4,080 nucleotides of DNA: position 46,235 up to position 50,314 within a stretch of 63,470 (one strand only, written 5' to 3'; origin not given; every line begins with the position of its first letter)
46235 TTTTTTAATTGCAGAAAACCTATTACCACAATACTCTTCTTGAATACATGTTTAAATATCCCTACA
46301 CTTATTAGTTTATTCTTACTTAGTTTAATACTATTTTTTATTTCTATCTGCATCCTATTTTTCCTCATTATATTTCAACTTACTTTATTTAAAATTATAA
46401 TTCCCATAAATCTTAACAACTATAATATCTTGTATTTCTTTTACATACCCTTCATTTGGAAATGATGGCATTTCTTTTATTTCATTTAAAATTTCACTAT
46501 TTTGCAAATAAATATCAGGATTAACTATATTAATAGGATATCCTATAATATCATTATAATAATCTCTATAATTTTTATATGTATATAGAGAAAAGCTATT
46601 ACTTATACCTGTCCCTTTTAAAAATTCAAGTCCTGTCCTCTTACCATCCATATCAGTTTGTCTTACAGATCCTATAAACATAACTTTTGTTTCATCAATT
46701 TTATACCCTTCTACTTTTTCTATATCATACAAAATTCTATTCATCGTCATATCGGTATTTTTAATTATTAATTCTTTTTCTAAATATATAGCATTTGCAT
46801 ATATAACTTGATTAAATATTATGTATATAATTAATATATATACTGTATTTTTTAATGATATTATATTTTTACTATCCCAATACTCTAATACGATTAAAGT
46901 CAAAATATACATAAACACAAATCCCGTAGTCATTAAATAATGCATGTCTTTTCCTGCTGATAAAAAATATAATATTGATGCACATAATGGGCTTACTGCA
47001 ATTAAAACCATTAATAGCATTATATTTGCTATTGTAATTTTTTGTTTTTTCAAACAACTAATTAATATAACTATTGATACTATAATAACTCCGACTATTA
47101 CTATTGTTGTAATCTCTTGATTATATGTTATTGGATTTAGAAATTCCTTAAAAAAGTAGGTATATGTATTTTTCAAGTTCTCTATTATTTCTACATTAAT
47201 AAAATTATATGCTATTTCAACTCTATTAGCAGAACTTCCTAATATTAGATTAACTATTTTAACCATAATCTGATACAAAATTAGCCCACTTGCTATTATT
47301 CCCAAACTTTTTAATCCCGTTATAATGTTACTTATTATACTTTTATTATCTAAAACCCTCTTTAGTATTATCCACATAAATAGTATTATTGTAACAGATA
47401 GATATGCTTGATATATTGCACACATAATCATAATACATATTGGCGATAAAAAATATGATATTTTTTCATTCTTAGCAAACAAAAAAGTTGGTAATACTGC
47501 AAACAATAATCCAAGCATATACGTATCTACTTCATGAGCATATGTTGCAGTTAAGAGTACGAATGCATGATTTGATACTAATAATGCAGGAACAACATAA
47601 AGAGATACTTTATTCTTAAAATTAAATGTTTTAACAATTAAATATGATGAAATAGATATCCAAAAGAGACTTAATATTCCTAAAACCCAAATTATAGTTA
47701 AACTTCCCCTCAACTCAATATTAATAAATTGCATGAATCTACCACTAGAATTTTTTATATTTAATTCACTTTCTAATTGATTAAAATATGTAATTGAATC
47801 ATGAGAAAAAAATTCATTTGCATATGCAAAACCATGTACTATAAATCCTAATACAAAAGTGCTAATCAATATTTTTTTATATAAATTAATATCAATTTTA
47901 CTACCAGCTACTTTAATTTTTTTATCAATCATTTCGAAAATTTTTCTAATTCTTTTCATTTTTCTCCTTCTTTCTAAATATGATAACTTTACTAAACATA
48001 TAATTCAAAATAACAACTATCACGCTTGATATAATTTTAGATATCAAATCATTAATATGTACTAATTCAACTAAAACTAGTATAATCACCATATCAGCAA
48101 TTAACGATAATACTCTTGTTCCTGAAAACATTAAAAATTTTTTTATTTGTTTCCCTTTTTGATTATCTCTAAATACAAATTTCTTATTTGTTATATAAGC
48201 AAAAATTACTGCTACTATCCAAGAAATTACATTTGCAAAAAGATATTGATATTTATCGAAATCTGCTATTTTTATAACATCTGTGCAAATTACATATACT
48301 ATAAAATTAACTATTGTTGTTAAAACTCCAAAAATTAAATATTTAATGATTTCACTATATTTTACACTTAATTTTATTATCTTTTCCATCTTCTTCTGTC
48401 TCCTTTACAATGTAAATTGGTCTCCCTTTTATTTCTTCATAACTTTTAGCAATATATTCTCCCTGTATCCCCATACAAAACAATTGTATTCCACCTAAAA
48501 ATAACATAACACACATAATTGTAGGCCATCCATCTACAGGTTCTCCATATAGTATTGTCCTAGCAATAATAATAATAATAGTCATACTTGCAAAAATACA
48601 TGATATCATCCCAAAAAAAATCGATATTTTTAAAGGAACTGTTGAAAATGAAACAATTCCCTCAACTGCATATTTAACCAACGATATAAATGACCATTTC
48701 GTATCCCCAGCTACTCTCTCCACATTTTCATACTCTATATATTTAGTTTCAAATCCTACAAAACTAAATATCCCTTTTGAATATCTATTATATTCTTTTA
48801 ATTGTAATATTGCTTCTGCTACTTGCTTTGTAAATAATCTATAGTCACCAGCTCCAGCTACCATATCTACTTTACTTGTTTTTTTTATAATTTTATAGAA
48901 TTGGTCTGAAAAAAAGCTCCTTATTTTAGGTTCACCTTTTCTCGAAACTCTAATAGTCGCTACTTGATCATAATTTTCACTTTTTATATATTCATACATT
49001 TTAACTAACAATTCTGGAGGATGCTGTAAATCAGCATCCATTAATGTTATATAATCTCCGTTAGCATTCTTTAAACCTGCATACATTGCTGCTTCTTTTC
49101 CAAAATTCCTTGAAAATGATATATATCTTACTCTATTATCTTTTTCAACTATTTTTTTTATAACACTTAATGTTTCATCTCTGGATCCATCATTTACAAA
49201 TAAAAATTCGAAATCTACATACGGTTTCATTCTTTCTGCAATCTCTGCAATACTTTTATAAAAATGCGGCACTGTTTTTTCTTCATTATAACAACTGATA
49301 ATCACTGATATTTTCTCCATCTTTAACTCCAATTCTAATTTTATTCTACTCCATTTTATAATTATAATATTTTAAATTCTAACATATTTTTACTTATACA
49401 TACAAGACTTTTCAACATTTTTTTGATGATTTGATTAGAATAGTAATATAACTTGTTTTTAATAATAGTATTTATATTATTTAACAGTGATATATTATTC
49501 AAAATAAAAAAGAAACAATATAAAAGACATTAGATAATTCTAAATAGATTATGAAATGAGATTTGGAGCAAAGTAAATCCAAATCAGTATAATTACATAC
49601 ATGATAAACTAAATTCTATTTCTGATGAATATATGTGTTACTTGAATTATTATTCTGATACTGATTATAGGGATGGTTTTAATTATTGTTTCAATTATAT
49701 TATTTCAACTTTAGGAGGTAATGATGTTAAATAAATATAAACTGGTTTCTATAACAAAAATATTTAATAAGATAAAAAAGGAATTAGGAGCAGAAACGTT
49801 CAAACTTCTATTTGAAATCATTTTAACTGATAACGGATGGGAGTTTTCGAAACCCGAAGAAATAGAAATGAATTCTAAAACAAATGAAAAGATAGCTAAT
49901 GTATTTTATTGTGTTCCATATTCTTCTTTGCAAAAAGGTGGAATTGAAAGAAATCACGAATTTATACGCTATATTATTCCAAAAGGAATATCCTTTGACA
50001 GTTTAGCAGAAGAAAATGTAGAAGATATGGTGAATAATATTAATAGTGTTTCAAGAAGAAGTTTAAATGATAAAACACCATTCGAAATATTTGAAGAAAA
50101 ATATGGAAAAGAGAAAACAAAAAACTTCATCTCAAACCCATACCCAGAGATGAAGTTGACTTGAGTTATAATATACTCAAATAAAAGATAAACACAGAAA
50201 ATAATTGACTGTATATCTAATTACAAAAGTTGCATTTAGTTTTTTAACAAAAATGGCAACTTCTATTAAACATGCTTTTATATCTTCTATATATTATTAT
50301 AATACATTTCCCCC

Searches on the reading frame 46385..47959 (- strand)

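Call 61: search_protein_families(library=pfam, proteins=[window:46385-47959:-], max_evalue=0.001)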
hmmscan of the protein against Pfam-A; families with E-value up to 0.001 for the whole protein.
window:46385-47959:- (524 aa): 1 family
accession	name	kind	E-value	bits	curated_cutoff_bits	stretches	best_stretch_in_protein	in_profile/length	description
PF14264.12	Glucos_trans_II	-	2.8e-41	142.1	30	1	44-351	2-317/317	Glucosyl transferase GtrII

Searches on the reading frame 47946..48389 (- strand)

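Call 61: search_protein_families(library=pfam, proteins=[window:47946-48389:-], max_evalue=0.001)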
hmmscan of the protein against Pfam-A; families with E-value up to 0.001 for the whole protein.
window:47946-48389:- (147 aa): 1 family
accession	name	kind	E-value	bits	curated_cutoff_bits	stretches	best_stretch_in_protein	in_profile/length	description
PF04138.20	GtrA_DPMS_TM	-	1e-26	93.9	26.1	1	16-138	1-117/117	GtrA/DPMS, transmembrane domain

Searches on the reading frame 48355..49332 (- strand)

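Call 61: search_protein_families(library=pfam, proteins=[window:48355-49332:-], max_evalue=0.001)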
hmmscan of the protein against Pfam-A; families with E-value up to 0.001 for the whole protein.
window:48355-49332:- (325 aa): 3 families
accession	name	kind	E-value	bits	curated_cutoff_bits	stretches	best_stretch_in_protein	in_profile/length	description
PF00535.33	Glycos_transf_2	-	1.5e-37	129.6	23.3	1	9-175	1-167/168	Glycosyl transferase family 2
PF13641.12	Glyco_tranf_2_3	-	1.5e-12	48.4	27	1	8-143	3-137/230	Glycosyltransferase like family 2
PF10111.15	Glyco_tranf_2_2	-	5.2e-11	43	27.3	1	9-124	1-114/276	Glycosyltransferase like family 2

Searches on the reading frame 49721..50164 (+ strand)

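Call 61: search_protein_families(library=pfam, proteins=[window:49721-50164:+], max_evalue=0.001)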
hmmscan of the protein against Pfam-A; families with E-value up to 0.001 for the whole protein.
window:49721-50164:+ (147 aa): 0 families

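Call 74: search_protein_families(library=ncbifam, proteins=[window:49721-50164:+], max_evalue=0.001)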
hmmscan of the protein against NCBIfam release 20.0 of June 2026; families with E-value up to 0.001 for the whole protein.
window:49721-50164:+ (147 aa): 2 families
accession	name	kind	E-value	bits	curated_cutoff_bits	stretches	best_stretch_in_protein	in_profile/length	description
NF033563.0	transpos_IS30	equivalog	7.9e-15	55.3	80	1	9-112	172-266/267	IS30 family transposase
NF033577.2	transpos_IS481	equivalog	0.00043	19.9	224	1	24-123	182-283/284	IS481 family transposase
